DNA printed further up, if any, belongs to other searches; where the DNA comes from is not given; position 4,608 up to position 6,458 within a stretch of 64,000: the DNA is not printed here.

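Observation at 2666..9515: Four-component biotin carboxylase with two divergent carboxyltransferase subunits, coupled to a family III CoA-transferase and a GntR regulator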

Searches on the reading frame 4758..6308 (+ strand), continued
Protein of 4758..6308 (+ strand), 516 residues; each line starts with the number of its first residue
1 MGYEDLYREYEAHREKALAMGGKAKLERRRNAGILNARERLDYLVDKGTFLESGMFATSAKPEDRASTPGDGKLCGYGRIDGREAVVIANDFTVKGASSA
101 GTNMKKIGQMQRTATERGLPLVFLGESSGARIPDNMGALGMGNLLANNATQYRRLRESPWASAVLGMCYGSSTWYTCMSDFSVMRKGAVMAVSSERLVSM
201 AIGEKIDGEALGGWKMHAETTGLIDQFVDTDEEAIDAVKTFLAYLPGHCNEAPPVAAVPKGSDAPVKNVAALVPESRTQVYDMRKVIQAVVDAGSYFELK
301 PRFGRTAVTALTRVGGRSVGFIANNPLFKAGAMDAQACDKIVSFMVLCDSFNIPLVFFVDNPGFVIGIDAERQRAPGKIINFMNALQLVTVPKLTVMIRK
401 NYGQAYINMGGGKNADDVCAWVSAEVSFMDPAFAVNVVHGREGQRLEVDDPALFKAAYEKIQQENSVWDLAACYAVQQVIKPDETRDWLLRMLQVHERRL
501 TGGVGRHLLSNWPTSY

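Call 46: search_protein_families(library=pfam, proteins=[L038:12534-15179:+, L053:19451-21157:+, L038:7850-8758:+, L066:4610-6250:-, L019:7407-8258:+, L048:14532-16463:+, L017:7870-9429:+, L021:14853-15845:+, L040:16221-17228:+, L047:14856-15845:+])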
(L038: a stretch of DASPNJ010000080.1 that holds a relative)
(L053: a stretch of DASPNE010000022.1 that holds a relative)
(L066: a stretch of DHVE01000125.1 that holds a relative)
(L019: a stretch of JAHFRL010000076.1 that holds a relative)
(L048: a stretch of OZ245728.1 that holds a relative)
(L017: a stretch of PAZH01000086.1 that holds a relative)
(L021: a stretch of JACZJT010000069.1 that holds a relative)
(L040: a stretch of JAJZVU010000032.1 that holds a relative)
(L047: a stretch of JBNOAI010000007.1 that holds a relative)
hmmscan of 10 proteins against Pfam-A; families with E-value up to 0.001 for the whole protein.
L038:12534-15179:+ (881 aa): 2 families
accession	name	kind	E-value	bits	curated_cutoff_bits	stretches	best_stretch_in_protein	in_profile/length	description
PF00330.25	Aconitase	-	2.9e-152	508.3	28.7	1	76-550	12-463/463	Aconitase family (aconitate hydratase)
PF00694.25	Aconitase_C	-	2.1e-44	151.5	22.8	1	679-807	2-130/131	Aconitase C-terminal domain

L053:19451-21157:+ (568 aa): 3 families
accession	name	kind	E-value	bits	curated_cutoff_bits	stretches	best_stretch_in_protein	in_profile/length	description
PF02775.26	TPP_enzyme_C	-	1.4e-37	129.3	21.9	1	398-545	1-151/151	Thiamine pyrophosphate enzyme, C-terminal TPP binding domain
PF00205.28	TPP_enzyme_M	-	6.4e-36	123.5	30.4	1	200-334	3-137/137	Thiamine pyrophosphate enzyme, central domain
PF02776.23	TPP_enzyme_N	-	6.6e-34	116.7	26.8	1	8-125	2-119/119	Thiamine pyrophosphate enzyme, N-terminal TPP binding domain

L038:7850-8758:+ (302 aa): 2 families
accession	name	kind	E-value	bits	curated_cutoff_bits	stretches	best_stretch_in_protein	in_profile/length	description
PF13714.12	PEP_mutase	-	9.6e-31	107.6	31.5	1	8-250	1-236/240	Phosphoenolpyruvate phosphomutase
PF00463.27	ICL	-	2.3e-07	30.2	26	1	76-160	150-234/526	Isocitrate lyase family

L066:4610-6250:- (546 aa): 5 families
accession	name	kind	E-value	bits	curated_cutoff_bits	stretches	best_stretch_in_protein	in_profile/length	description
PF00732.25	GMC_oxred_N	-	7.9e-45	153.8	23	1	12-303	1-217/218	GMC oxidoreductase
PF05199.19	GMC_oxred_C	-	5e-36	124.8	24.6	1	400-533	1-139/139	GMC oxidoreductase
PF05834.18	Lycopene_cycl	-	0.00023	20.8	23.4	1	13-46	1-35/380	Lycopene cyclase protein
PF01266.30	DAO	-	0.00029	20.9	27.9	0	13-44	1-31/353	FAD dependent oxidoreductase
PF13450.12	NAD_binding_8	-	0.00036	21.2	21.9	0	16-49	1-33/68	NAD(P)-binding Rossmann-like domain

L019:7407-8258:+ (283 aa): 1 family
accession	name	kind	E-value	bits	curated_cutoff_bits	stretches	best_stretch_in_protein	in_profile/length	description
PF13452.11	FAS1_DH_region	-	7.2e-09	36.3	22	1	51-141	43-129/132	FAS1-like, dehydratase domain region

L048:14532-16463:+ (643 aa): 1 family
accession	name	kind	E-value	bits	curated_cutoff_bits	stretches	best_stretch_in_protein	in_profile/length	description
PF06808.19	DctM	-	1.7e-75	254.8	23.8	1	123-557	4-402/413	Tripartite ATP-independent periplasmic transporter, DctM component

L017:7870-9429:+ (519 aa): 2 families
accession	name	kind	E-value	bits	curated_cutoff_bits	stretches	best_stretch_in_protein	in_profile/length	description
PF00501.34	AMP-binding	-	1.6e-87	294.3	29.9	1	8-374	2-384/384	AMP-binding enzyme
PF13193.12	AMP-binding_C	-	6.8e-19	69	24.5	1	424-500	1-76/76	AMP-binding enzyme C-terminal domain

L021:14853-15845:+ (330 aa): 3 families
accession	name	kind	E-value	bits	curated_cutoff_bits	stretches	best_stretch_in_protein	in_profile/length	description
PF16868.10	NMT1_3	-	1.1e-38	133.9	27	1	33-317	5-289/289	NMT1-like family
PF09084.16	NMT1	-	1.3e-05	25.6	20.5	1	57-166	21-122/216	NMT1/THI5 like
PF12974.12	Phosphonate-bd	-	0.00014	21.8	27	1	120-165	89-135/242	ABC transporter, phosphonate, periplasmic substrate-binding protein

L040:16221-17228:+ (335 aa): 2 families
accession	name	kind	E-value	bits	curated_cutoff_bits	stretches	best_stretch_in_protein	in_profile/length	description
PF06968.18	BATS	-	1.7e-29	102.3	22.2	1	241-331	1-87/88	Biotin and Thiamin Synthesis associated domain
PF04055.27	Radical_SAM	-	2.3e-23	83.7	29.5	1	69-222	2-158/166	Radical SAM superfamily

L047:14856-15845:+ (329 aa): 4 families
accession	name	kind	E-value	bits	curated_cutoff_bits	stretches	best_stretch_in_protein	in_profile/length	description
PF09084.16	NMT1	-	1e-27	97.9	20.5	1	42-251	5-216/216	NMT1/THI5 like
PF13379.11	NMT1_2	-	1.7e-14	54.7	24.7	1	25-253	2-247/252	NMT1-like family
PF12974.12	Phosphonate-bd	-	1.2e-06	28.5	27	1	54-194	25-172/242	ABC transporter, phosphonate, periplasmic substrate-binding protein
PF16868.10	NMT1_3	-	0.0001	22.4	27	1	115-183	95-165/289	NMT1-like family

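Call 48: search_protein_families(library=pfam, proteins=[L023:7310-7885:-, L023:15280-16053:+, L023:16058-17404:-, L023:17483-19345:+, L023:1499-2317:-, L023:2373-3077:-, L023:541-1386:-, L020:15204-15650:+, L038:6513-7664:-, L022:13274-14257:-])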
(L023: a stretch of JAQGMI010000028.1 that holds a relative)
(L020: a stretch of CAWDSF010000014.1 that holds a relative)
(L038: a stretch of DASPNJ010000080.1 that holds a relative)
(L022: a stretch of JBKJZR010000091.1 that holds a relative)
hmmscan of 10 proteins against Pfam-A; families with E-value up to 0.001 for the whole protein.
L023:7310-7885:- (191 aa): 1 family
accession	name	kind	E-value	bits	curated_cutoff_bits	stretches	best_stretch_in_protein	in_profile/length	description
PF01814.28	Hemerythrin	-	4.7e-14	53.4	25.3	1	20-137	2-125/127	Hemerythrin HHE cation binding domain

L023:15280-16053:+ (257 aa): 1 family
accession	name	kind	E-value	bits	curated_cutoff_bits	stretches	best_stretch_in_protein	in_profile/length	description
PF07386.16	DUF1499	-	2.2e-27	96.2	22.6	1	115-250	1-114/114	Protein of unknown function (DUF1499)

L023:16058-17404:- (448 aa): 1 family
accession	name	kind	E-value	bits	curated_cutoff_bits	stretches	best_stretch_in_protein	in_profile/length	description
PF00909.26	Ammonium_transp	-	8.4e-89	298.5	23.2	1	60-437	2-395/399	Ammonium Transporter Family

L023:17483-19345:+ (620 aa): 4 families
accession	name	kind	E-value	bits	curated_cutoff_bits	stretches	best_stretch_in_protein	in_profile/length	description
PF00437.27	T2SSE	-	9.9e-128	426.3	24.9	1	225-606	5-369/370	Type II/IV secretion system protein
PF05157.20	MshEN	-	1.8e-13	50.7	23.1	1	104-190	2-88/90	MshEN domain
PF25199.1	nSTAND_NTPase5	-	0.00014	22.1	34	1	363-406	41-85/145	Novel STAND NTPase 5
PF20720.3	nSTAND3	-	0.00075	19.7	27.2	0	361-402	15-56/155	Novel STAND NTPase 3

L023:1499-2317:- (272 aa): 3 families
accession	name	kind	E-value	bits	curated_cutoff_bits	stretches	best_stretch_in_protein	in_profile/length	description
PF01958.23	Asp_DH_C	-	6.9e-32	110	27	1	172-257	3-88/89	Aspartate dehydrogenase, C-terminal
PF03447.22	NAD_binding_3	-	1.5e-18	68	24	1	7-122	1-116/116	Homoserine dehydrogenase, NAD binding domain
PF01408.29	GFO_IDH_MocA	-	1.7e-05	25.9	24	1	1-92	1-90/120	Oxidoreductase family, NAD-binding Rossmann fold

L023:2373-3077:- (234 aa): 1 family
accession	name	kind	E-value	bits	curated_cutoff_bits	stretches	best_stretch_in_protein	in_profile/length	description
PF01208.23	URO-D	-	3.9e-12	46.3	23.9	1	9-229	120-345/346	Uroporphyrinogen decarboxylase (URO-D)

L023:541-1386:- (281 aa): 1 family
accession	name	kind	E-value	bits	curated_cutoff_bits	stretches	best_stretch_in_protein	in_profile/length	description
PF00881.29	Nitroreductase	-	3.2e-20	73.4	23.5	1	42-192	6-167/167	Nitroreductase family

L020:15204-15650:+ (148 aa): 2 families
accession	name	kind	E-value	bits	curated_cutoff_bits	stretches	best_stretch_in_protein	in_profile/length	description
PF13714.12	PEP_mutase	-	9.8e-29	101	31.5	1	7-146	1-135/240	Phosphoenolpyruvate phosphomutase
PF00463.27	ICL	-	3.6e-10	39.4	26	1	71-138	146-213/526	Isocitrate lyase family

L038:6513-7664:- (383 aa): 2 families
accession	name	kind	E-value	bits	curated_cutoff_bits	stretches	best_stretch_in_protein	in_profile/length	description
PF01168.26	Ala_racemase_N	-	2.7e-27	96.4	24.1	1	16-246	4-218/220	Alanine racemase, N-terminal domain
PF14031.13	D-ser_dehydrat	-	5.8e-24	85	22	1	261-367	1-97/97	Putative serine dehydratase domain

L022:13274-14257:- (327 aa): 5 families
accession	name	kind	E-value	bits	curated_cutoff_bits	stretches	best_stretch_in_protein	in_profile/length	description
PF04321.23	RmlD_sub_bind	-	1.6e-105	352.7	27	1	28-317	1-285/287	RmlD substrate binding domain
PF01370.27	Epimerase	-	2.2e-23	83.3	20.9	1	30-202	1-202/240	NAD dependent epimerase/dehydratase family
PF16363.11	GDP_Man_Dehyd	-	1.6e-11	44.7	27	1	60-162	58-164/332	GDP-mannose 4,6 dehydratase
PF02719.21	Polysacc_synt_2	-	4.4e-07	29.8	20.2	1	62-183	62-177/293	Polysaccharide biosynthesis protein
PF07993.18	NAD_binding_4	-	0.00079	19.1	20.1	0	53-180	65-210/258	Male sterility protein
